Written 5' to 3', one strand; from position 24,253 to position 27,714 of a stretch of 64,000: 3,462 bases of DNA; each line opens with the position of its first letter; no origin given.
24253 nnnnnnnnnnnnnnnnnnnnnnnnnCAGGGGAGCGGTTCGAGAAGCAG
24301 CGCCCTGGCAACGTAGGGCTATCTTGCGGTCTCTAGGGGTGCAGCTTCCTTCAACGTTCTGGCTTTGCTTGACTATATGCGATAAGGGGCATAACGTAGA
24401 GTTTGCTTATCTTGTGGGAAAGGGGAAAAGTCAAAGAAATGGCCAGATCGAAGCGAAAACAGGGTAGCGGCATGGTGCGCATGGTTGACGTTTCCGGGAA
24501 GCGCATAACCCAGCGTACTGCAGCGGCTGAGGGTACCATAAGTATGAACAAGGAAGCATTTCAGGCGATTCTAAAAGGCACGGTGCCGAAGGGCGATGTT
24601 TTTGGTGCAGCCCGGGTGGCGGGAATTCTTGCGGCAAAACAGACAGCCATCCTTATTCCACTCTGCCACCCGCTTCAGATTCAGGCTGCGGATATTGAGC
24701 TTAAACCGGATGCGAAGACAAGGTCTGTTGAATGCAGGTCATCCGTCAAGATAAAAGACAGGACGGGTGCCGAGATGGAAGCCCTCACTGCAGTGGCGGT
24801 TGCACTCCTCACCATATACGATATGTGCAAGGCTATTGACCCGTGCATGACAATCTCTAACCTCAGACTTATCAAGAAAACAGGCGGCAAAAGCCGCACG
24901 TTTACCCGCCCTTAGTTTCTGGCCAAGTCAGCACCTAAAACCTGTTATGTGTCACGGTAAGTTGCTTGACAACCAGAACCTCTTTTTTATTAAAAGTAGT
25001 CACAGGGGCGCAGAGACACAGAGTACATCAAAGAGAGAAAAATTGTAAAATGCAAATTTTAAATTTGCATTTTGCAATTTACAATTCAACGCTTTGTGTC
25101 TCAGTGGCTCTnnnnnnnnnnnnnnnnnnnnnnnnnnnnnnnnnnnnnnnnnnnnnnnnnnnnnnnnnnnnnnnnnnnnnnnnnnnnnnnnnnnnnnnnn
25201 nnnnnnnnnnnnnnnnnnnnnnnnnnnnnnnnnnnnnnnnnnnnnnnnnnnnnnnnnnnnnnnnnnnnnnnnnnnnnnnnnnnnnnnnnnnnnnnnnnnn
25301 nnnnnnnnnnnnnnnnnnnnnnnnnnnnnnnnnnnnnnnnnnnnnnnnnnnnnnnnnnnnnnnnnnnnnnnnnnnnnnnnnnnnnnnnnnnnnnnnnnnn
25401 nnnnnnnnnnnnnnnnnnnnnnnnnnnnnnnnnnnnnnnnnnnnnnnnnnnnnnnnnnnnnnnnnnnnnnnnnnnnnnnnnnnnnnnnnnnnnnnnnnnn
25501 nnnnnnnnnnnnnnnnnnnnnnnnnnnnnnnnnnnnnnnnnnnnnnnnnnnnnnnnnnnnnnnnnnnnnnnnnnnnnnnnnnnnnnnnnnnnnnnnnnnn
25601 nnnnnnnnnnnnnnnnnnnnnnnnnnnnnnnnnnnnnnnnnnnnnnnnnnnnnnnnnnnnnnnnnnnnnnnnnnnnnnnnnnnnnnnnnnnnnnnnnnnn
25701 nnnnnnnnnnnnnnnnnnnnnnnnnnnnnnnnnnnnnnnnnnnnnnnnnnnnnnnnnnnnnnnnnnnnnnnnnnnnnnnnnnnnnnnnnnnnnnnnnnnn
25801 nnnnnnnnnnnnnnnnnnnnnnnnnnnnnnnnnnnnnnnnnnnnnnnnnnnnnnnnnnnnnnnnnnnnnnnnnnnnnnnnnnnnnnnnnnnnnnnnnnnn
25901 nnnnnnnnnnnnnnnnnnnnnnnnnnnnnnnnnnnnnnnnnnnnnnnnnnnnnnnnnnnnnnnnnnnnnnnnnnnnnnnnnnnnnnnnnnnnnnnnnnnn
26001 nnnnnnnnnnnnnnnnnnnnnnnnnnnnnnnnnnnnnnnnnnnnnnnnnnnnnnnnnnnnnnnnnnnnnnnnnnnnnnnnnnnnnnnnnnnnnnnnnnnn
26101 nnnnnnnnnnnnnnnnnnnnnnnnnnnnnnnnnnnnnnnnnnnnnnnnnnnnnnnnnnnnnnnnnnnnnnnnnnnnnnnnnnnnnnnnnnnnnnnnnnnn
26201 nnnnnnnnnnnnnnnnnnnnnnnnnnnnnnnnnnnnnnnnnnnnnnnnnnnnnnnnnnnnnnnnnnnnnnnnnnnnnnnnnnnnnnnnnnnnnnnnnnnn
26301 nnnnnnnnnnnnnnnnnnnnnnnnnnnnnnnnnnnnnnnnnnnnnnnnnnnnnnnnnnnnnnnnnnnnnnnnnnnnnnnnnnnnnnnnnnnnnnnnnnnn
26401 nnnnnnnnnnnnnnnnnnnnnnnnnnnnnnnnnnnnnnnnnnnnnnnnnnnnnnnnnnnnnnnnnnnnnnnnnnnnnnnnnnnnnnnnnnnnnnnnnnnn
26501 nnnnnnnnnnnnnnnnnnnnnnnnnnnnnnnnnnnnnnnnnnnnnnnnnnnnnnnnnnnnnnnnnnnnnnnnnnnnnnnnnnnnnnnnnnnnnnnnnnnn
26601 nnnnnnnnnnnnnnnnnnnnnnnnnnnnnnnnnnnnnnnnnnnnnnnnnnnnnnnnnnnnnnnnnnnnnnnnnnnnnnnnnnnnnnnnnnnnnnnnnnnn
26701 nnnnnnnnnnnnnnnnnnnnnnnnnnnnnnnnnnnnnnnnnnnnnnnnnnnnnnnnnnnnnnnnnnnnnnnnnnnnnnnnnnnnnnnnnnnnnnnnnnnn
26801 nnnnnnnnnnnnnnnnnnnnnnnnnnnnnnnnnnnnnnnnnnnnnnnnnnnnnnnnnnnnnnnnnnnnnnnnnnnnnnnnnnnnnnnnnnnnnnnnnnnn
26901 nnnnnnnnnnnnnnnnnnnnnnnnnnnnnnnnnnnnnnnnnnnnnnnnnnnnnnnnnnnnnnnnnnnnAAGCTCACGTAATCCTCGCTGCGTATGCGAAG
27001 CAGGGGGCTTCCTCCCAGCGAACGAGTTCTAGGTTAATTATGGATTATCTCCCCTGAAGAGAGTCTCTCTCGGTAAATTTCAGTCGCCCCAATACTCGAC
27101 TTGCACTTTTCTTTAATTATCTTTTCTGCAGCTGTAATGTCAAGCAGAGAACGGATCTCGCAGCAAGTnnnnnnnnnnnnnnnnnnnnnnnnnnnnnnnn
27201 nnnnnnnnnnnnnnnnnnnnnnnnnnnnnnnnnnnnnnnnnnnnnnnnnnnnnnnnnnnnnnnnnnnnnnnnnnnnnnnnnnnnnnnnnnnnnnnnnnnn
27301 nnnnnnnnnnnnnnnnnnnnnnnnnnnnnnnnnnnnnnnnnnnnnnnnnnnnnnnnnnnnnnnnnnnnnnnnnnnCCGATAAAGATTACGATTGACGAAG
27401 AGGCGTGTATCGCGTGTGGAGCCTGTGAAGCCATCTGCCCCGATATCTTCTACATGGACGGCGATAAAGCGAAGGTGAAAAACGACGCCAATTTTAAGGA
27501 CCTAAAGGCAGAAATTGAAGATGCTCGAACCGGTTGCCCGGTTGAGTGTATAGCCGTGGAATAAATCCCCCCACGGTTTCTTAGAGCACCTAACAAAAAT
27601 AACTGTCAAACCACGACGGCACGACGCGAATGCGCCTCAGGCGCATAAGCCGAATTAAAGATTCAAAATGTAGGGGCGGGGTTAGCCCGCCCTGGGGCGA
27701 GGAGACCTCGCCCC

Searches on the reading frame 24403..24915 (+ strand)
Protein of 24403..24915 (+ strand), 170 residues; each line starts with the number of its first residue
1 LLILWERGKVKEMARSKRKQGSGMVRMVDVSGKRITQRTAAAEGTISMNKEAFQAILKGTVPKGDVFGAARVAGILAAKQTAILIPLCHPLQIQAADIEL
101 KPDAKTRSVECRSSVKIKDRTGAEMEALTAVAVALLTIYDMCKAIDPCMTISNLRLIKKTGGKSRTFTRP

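Call 76: search_protein_families(library=pfam, proteins=[window:24403-24915:+], max_evalue=0.00001)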
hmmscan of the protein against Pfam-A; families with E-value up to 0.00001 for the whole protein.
window:24403-24915:+ (170 aa): 1 family
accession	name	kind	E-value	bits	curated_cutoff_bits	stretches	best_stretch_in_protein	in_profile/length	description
PF01967.27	MoaC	-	3.4e-54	183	27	1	27-162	1-136/136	MoaC family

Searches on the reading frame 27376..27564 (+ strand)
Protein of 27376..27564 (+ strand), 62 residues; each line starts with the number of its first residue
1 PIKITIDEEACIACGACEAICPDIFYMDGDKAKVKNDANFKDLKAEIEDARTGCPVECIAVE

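Call 76: search_protein_families(library=pfam, proteins=[window:27376-27564:+], max_evalue=0.00001)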
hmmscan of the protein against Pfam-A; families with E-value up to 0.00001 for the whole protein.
window:27376-27564:+ (62 aa): 5 families
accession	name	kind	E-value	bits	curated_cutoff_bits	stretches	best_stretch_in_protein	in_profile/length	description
PF13370.11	Fer4_13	-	1.5e-14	54.8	24.5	1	6-60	1-57/58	4Fe-4S single cluster domain of Ferredoxin I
PF13459.11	Fer4_15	-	1.4e-08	35.7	22.4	1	4-61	1-66/66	4Fe-4S single cluster domain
PF12837.12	Fer4_6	-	1.5e-06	28.3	25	1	3-22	1-20/24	4Fe-4S binding domain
PF00037.32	Fer4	-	1.7e-06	28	21.1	1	4-22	1-19/24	4Fe-4S binding domain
PF12797.12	Fer4_2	-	4.9e-06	26.6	24.5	1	4-22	3-21/22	4Fe-4S binding domain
